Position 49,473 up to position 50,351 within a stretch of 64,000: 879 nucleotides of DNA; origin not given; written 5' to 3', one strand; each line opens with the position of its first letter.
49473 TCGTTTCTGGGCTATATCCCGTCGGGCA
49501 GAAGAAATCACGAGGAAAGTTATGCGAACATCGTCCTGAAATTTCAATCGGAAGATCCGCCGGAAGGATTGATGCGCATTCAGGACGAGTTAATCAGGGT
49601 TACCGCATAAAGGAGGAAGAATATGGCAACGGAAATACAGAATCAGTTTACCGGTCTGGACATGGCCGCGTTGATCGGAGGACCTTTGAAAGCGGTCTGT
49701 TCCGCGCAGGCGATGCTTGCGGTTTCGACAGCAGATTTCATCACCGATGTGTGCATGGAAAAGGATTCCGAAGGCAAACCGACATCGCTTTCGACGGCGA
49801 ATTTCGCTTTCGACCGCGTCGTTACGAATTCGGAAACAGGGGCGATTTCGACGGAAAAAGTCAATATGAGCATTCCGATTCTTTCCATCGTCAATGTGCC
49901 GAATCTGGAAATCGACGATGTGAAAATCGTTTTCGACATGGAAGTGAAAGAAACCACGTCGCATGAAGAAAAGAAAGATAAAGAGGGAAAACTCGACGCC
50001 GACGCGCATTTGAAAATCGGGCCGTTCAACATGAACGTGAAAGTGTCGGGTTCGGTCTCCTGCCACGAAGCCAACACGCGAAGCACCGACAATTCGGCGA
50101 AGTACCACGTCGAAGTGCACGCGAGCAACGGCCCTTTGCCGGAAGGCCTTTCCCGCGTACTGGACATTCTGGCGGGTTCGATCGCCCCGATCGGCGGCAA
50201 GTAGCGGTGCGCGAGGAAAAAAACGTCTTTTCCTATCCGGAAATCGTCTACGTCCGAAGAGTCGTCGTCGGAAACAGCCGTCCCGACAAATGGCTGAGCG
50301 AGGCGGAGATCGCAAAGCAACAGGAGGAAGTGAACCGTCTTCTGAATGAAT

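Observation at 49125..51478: Tightly coupled four-gene operon of unknown function built around a paralogous beta-rich (DUF2589-like) protein pair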

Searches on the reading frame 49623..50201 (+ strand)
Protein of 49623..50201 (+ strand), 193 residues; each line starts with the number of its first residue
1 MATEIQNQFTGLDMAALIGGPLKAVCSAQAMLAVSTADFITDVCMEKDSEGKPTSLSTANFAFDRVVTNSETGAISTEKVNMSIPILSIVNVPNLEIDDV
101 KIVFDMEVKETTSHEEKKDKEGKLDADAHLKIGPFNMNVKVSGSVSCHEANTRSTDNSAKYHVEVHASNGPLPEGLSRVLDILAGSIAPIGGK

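Call 3: search_protein_families(library=pfam, proteins=[window:49623-50201:+], max_evalue=1)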
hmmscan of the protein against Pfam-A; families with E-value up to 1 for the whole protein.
window:49623-50201:+ (193 aa): 2 families
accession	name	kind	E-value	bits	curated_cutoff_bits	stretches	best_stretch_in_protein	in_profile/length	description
PF11655.13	DUF2589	-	4.3e-41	141.3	23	1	14-184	2-152/154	Protein of unknown function (DUF2589)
PF05818.17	TraT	-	0.034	14.4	31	1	5-104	105-202/214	Enterobacterial TraT complement resistance protein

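Call 4: search_protein_families(library=padloc, proteins=[window:49623-50201:+], max_evalue=1)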
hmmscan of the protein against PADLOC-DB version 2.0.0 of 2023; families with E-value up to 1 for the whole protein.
window:49623-50201:+ (193 aa): 0 families

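Call 5: search_protein_families(library=ncbifam, proteins=[window:49623-50201:+], max_evalue=1)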
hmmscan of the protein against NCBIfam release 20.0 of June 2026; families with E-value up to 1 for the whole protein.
window:49623-50201:+ (193 aa): 1 family
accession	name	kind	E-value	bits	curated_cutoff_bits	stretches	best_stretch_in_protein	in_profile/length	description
NF007808.0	PRK10515.1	equivalog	0.095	13.2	99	1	53-81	20-48/90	hypothetical protein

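Call 6: search_protein_families(library=phrogs, proteins=[window:49623-50201:+], max_evalue=1)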
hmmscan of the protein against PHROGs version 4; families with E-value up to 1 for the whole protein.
window:49623-50201:+ (193 aa): 3 families
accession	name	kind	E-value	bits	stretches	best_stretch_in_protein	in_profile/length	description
phrog_5173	-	unknown function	0.16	11.2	1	18-103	224-306/721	-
phrog_17040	-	head and packaging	0.19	13.5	1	25-77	50-92/129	head maturation protease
phrog_32120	-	unknown function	0.28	12.3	1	42-59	13-30/49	-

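Call 10: search_solved_structures(query=window:49623-50201:+, max_evalue=10)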
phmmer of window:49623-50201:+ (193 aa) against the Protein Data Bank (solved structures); distinct sequences matched with E-value up to 10: 0.

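Call 12: find_encoding_contigs(protein=window:49623-50201:+, flank=10000, max_places=6)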
Protein window:49623-50201:+ (193 aa): 22 contigs read that carry it; 6 places shown.
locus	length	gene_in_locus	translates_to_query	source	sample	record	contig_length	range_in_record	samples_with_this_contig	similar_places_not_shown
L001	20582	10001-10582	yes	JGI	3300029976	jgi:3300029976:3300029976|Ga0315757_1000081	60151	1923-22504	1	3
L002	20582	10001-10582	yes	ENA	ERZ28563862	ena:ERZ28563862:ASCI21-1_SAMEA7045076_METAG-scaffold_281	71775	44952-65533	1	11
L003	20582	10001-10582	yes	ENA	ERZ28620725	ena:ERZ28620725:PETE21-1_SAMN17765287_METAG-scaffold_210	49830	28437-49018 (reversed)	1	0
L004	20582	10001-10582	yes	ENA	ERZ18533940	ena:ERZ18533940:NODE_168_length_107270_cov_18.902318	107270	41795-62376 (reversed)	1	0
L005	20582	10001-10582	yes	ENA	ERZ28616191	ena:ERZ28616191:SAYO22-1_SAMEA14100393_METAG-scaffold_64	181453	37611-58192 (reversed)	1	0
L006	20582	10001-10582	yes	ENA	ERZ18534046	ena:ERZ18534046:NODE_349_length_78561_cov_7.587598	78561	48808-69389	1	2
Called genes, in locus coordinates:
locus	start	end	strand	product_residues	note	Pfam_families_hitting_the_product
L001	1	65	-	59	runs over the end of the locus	-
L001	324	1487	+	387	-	-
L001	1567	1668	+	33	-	-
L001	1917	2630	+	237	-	-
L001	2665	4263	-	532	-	PF09826:Beta_propel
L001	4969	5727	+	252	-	PF00079:Serpin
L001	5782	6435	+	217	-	PF03167:UDG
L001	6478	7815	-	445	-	PF23750:RsgI_M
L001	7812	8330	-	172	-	PF04542:Sigma70_r2, PF08281:Sigma70_r4_2, PF04545:Sigma70_r4 (weak)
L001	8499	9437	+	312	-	-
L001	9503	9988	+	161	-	PF11655:DUF2589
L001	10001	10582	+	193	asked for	PF11655:DUF2589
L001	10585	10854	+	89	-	-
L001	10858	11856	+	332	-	-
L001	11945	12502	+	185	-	PF01613:Flavin_Reduct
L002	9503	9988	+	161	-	PF11655:DUF2589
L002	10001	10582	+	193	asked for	PF11655:DUF2589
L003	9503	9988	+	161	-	PF11655:DUF2589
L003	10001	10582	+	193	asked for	PF11655:DUF2589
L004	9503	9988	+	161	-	PF11655:DUF2589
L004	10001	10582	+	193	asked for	PF11655:DUF2589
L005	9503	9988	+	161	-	PF11655:DUF2589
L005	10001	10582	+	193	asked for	PF11655:DUF2589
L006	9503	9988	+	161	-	PF11655:DUF2589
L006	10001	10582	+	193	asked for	PF11655:DUF2589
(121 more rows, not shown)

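Call 14: find_homologous_proteins(query=window:49623-50201:+)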
Query window:49623-50201:+ (193 aa): 672 proteins with E <= 0.001 among 824 candidates; the best 120 are listed.
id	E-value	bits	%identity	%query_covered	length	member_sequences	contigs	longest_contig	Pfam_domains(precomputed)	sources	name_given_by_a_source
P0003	4.2e-118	410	99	100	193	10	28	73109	PF11655.14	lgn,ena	-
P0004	2.4e-86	306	73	97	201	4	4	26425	PF11655.14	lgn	-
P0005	1.1e-66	242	62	96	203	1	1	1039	PF11655.14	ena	-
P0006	4.6e-66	240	77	75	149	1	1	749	PF11655.14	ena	-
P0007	5.0e-66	240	62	96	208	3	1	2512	PF11655.14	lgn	-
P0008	1.1e-65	239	61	96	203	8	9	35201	PF11655.14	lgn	-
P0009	2.1e-64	235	60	95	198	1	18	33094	PF11655.14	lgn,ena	-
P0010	2.1e-64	235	59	98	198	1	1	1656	PF11655.14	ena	-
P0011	2.3e-64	235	60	95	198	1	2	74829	PF11655.14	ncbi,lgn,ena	-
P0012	2.5e-64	234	60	95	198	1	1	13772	PF11655.14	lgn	-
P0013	3.1e-64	234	62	96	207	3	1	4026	PF11655.14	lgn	-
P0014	3.7e-64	234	57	97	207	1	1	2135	PF11655.14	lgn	-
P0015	4.7e-64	234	60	95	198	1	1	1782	PF11655.14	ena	-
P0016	5.5e-64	233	59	96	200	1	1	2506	PF11655.14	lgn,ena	-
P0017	1.0e-63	232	59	96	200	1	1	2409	PF11655.14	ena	-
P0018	1.2e-63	232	60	95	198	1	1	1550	PF11655.14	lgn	-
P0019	1.3e-63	232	60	95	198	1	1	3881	PF11655.14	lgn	-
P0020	2.3e-63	231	59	95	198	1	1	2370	PF11655.14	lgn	-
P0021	2.4e-63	231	59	95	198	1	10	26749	PF11655.14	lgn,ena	-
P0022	2.4e-63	231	61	96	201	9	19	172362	PF11655.14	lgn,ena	-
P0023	2.7e-63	231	58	96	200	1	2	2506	PF11655.14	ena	-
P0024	3.1e-63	231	58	95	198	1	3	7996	PF11655.14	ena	-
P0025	3.2e-63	231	61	96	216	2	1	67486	PF11655.14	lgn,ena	-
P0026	4.3e-63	230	59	95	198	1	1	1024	PF11655.14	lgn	-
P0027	4.3e-63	230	59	95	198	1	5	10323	PF11655.14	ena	-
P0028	4.9e-63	230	58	96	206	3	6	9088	PF11655.14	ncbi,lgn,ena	-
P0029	5.2e-63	230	58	98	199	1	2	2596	PF11655.14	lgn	-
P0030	5.9e-63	230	56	97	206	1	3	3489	PF11655.14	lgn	-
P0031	7.1e-63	230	59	96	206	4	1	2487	PF11655.14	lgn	-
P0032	8.3e-63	230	59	95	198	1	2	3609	PF11655.14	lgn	-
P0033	1.2e-62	229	58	95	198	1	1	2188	PF11655.14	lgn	-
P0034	1.2e-62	229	58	95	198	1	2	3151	PF11655.14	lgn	-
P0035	1.4e-62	229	58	96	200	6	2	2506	PF11655.14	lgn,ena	-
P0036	1.5e-62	229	59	96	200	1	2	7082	PF11655.14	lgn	-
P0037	1.8e-62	228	60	96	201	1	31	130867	PF11655.14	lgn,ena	-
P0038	1.8e-62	228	60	96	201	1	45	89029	PF11655.14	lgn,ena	-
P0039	1.9e-62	228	59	97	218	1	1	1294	PF11655.14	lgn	-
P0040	2.0e-62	228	58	96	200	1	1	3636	PF11655.14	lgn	-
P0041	2.0e-62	228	60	96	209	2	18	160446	PF11655.14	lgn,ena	-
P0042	2.1e-62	228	61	96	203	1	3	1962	PF11655.14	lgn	-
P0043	2.5e-62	228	59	96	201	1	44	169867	PF11655.14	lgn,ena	-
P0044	2.7e-62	228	58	97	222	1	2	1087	PF11655.14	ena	-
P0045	2.7e-62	228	58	97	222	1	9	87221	PF11655.14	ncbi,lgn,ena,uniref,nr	ncbi:DUF2589 domain-containing protein [Eubacterium sp.]|uniref:DUF2589 domain-containing protein n=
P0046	2.9e-62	228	55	97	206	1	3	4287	PF11655.14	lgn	-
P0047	3.0e-62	228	55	97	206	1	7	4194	PF11655.14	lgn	-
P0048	4.5e-62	227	56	96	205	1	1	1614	PF11655.14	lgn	-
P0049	4.5e-62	227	57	96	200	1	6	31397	PF11655.14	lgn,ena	-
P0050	6.0e-62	227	56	96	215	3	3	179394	PF11655.14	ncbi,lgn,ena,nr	ncbi:MAG: DUF2589 domain-containing protein [Lachnospiraceae bacterium]|nr:DUF2589 domain-containing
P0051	6.7e-62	227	58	97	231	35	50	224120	PF11655.14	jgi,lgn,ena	-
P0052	7.9e-62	226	57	97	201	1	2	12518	PF11655.14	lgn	-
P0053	8.8e-62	226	59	96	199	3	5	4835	PF11655.14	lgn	-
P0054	1.7e-61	225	59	96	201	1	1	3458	PF11655.14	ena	-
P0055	1.7e-61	225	59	96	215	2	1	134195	PF11655.14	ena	-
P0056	1.8e-61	225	59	96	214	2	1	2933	PF11655.14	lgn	-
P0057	1.8e-61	225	56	96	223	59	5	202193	PF11655.14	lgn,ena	-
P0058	2.0e-61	225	59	95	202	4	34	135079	PF11655.14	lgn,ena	-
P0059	5.0e-61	224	57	98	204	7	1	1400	PF11655.14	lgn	-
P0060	6.5e-61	223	56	96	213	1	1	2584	PF11655.14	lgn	-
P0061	6.8e-61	223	56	96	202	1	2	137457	PF11655.14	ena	-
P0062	7.3e-61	223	57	96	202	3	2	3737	PF11655.14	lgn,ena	-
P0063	7.7e-61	223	55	96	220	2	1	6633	PF11655.14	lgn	-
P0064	9.0e-61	223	59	96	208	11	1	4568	PF11655.14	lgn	-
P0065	9.0e-61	223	56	96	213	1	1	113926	PF11655.14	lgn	-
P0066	1.5e-60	222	56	98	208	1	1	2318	PF11655.14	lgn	-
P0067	1.7e-60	222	58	96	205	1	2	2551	PF11655.14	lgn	-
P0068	2.4e-60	221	57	96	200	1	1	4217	PF11655.14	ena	-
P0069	2.8e-60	221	57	96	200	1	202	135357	PF11655.14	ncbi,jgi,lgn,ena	-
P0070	2.9e-60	221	57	96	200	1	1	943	PF11655.14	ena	-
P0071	3.0e-60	221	57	96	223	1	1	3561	PF11655.14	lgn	-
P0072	3.2e-60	221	57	96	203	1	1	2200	PF11655.14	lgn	-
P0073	4.5e-60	221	58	98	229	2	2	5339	PF11655.14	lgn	-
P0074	4.7e-60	221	55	97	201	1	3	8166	PF11655.14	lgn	-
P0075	4.7e-60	221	57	96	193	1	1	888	PF11655.14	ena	-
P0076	5.3e-60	220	57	96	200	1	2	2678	PF11655.14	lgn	-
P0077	5.4e-60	220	56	96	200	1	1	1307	PF11655.14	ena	-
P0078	6.7e-60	220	56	96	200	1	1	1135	PF11655.14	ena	-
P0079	7.1e-60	220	57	96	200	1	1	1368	PF11655.14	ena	-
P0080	7.2e-60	220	56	98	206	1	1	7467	PF11655.14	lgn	-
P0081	8.0e-60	220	57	97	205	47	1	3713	PF11655.14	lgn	-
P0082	8.8e-60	220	57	96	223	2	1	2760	PF11655.14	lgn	-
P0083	8.9e-60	220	56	96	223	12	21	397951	PF11655.14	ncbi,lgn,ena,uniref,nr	ncbi:DUF2589 domain-containing protein [Eubacterium callanderi]|uniref:DUF2589 domain-containing pro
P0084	1.0e-59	219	56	96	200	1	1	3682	PF11655.14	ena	-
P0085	1.0e-59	219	56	96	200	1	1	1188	PF11655.14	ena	-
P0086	1.5e-59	219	56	96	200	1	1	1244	PF11655.14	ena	-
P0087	1.7e-59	219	56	95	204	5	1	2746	PF11655.14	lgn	-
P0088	1.8e-59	219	56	96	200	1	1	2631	PF11655.14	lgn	-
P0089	1.8e-59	219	56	96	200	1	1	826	PF11655.14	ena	-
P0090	1.9e-59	219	57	96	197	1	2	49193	PF11655.14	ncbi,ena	-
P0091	2.1e-59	218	56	96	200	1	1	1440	PF11655.14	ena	-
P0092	2.5e-59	218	58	96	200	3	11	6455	PF11655.14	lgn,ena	-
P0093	2.5e-59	218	56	96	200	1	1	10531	PF11655.14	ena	-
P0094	3.1e-59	218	56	96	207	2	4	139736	PF11655.14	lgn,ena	-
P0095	4.9e-59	217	56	96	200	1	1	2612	PF11655.14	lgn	-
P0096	5.1e-59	217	55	97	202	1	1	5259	PF11655.14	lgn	-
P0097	5.3e-59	217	56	97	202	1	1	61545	PF11655.14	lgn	-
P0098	5.7e-59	217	54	97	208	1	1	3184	PF11655.14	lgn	-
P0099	6.4e-59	217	55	96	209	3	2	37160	PF11655.14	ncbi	-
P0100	8.8e-59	216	56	97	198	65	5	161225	PF11655.14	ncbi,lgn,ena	-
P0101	8.9e-59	216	59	96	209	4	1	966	PF11655.14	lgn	-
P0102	1.4e-58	216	56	96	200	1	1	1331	PF11655.14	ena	-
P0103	1.6e-58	216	56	96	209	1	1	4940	PF11655.14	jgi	-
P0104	1.7e-58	215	54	96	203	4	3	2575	PF11655.14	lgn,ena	-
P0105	1.7e-58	215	56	98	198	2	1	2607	PF11655.14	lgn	-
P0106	2.4e-58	215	55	96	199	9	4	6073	PF11655.14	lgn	-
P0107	3.2e-58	215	54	96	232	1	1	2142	PF11655.14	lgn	-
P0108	4.0e-58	214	56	96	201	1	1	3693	PF11655.14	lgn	-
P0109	4.9e-58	214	55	96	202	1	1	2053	PF11655.14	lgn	-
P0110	9.6e-58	213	58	96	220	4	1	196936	PF11655.14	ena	-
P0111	1.2e-57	213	57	96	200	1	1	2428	PF11655.14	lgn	-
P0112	1.4e-57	213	57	96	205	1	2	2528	PF11655.14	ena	-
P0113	1.9e-57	212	55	96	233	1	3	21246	PF11655.14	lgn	-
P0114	2.5e-57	212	54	98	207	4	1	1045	PF11655.14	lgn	-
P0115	3.4e-57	211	54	96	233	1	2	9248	PF11655.14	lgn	-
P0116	3.5e-57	211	54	97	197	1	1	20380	PF11655.14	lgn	-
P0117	4.8e-57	211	54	98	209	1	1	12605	PF11655.14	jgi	-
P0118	5.8e-57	210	54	96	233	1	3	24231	PF11655.14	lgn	-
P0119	6.7e-57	210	54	96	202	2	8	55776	PF11655.14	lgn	-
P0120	8.4e-57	210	55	98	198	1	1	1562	PF11655.14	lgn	-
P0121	8.5e-57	210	54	96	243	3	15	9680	PF11655.14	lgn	-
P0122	8.7e-57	210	52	98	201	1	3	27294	PF11655.14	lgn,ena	-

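Call 15: find_encoding_contigs(protein=P0083, flank=6000, max_places=2)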
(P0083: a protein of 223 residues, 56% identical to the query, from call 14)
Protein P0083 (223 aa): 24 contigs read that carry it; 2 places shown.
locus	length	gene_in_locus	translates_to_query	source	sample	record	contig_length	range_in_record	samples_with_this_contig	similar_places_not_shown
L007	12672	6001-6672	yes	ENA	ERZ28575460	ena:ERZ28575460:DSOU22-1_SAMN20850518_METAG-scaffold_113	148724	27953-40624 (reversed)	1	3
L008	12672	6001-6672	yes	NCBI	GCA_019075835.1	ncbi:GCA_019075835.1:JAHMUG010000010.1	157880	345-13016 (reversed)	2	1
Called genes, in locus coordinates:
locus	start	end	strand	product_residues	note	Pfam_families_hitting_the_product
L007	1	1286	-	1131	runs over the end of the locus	-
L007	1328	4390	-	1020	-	-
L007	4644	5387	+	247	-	PF04014:MazE_antitoxin (weak)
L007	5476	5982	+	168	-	PF11655:DUF2589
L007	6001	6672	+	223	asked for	PF11655:DUF2589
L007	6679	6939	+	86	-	-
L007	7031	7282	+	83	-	-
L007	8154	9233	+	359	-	PF13102:Phage_int_SAM_5, PF14659:Phage_int_SAM_3, PF22022:Phage_int_M (weak), PF00589:Phage_integrase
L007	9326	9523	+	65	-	-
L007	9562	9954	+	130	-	PF13487:HD_5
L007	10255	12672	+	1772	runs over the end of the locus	PF05345:He_PIG, PF18657:YDG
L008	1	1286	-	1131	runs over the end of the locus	-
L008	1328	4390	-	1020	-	-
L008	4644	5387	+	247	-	PF04014:MazE_antitoxin (weak)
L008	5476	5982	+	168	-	PF11655:DUF2589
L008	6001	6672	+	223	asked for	PF11655:DUF2589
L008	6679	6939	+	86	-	-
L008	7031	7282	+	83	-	-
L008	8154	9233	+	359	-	PF13102:Phage_int_SAM_5, PF14659:Phage_int_SAM_3, PF22022:Phage_int_M (weak), PF00589:Phage_integrase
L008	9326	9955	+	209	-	PF13487:HD_5, PF01966:HD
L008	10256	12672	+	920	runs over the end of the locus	PF05345:He_PIG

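Call 16: find_encoding_contigs(protein=P0004, flank=6000, max_places=2)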
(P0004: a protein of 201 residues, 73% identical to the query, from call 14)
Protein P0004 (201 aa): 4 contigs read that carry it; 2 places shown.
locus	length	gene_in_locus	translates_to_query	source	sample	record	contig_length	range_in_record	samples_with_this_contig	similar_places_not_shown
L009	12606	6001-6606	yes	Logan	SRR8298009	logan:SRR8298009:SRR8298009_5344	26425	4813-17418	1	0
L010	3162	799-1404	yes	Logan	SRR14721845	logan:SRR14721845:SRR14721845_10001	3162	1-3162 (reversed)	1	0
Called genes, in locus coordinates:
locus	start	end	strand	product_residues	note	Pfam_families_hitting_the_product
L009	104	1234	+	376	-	PF00149:Metallophos, PF12850:Metallophos_2 (weak)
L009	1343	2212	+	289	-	PF02645:DegV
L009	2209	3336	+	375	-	-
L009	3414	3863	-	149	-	PF04397:LytTR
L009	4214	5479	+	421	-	-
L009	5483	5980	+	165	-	PF11655:DUF2589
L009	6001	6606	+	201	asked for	PF11655:DUF2589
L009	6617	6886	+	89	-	-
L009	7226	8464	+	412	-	PF00275:EPSP_synthase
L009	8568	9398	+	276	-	PF00512:HisKA, PF02518:HATPase_c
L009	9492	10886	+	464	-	PF04932:Wzy_C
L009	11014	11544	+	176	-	-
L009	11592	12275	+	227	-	PF02397:Bac_transf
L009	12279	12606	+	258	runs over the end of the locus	PF00483:NTP_transferase, PF12804:NTP_transf_3 (weak)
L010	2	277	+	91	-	?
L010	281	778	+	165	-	PF11655:DUF2589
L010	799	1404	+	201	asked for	PF11655:DUF2589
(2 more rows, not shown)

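Call 17: find_encoding_contigs(protein=P0050, flank=6000, max_places=2)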
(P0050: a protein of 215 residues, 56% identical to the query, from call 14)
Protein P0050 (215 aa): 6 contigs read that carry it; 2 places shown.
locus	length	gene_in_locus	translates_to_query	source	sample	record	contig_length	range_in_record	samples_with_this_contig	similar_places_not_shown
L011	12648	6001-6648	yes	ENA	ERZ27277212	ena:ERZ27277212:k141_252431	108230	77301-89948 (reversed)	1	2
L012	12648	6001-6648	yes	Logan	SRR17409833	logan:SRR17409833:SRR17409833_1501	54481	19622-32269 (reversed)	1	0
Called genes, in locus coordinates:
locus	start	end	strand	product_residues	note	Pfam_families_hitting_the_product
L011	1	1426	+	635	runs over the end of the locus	PF14264:Glucos_trans_II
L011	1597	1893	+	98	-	-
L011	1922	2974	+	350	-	PF19554:DUF6077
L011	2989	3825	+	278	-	-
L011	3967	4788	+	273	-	PF00589:Phage_integrase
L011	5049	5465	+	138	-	-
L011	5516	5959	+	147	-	PF11655:DUF2589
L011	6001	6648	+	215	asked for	PF11655:DUF2589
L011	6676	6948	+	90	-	-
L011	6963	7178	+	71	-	-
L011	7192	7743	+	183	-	PF01510:Amidase_2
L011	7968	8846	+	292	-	PF00483:NTP_transferase, PF12804:NTP_transf_3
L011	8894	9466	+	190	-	PF00908:dTDP_sugar_isom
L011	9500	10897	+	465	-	PF01061:ABC2_membrane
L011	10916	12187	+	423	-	PF00005:ABC_tran, PF14524:Wzt_C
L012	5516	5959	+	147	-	PF11655:DUF2589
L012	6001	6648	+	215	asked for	PF11655:DUF2589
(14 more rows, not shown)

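Call 18: find_encoding_contigs(protein=P0069, flank=6000, max_places=2)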
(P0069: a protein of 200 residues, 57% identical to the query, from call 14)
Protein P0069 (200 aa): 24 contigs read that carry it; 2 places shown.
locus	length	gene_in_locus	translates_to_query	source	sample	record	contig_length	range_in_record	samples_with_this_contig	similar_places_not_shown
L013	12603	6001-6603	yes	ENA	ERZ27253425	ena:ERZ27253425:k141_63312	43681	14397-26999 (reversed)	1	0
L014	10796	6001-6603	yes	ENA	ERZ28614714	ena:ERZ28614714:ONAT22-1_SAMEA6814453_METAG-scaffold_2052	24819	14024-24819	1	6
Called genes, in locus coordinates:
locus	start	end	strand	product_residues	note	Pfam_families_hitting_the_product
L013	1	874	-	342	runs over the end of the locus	-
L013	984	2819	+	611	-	PF13230:GATase_4 (weak), PF13522:GATase_6, PF13537:GATase_7, PF01380:SIS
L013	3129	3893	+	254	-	PF01582:TIR (weak), PF13676:TIR_2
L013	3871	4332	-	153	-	PF18185:STALD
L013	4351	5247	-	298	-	PF13289:SIR2_2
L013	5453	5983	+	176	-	PF11655:DUF2589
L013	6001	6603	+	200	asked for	PF11655:DUF2589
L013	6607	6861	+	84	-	-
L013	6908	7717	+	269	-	-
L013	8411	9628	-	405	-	PF14659:Phage_int_SAM_3, PF22022:Phage_int_M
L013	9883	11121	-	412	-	PF01076:Mob_Pre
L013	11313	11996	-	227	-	PF19808:DUF6291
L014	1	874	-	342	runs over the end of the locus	-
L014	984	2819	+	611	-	PF13230:GATase_4 (weak), PF13522:GATase_6, PF13537:GATase_7, PF01380:SIS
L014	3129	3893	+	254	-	PF01582:TIR (weak), PF13676:TIR_2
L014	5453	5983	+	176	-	PF11655:DUF2589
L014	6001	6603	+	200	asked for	PF11655:DUF2589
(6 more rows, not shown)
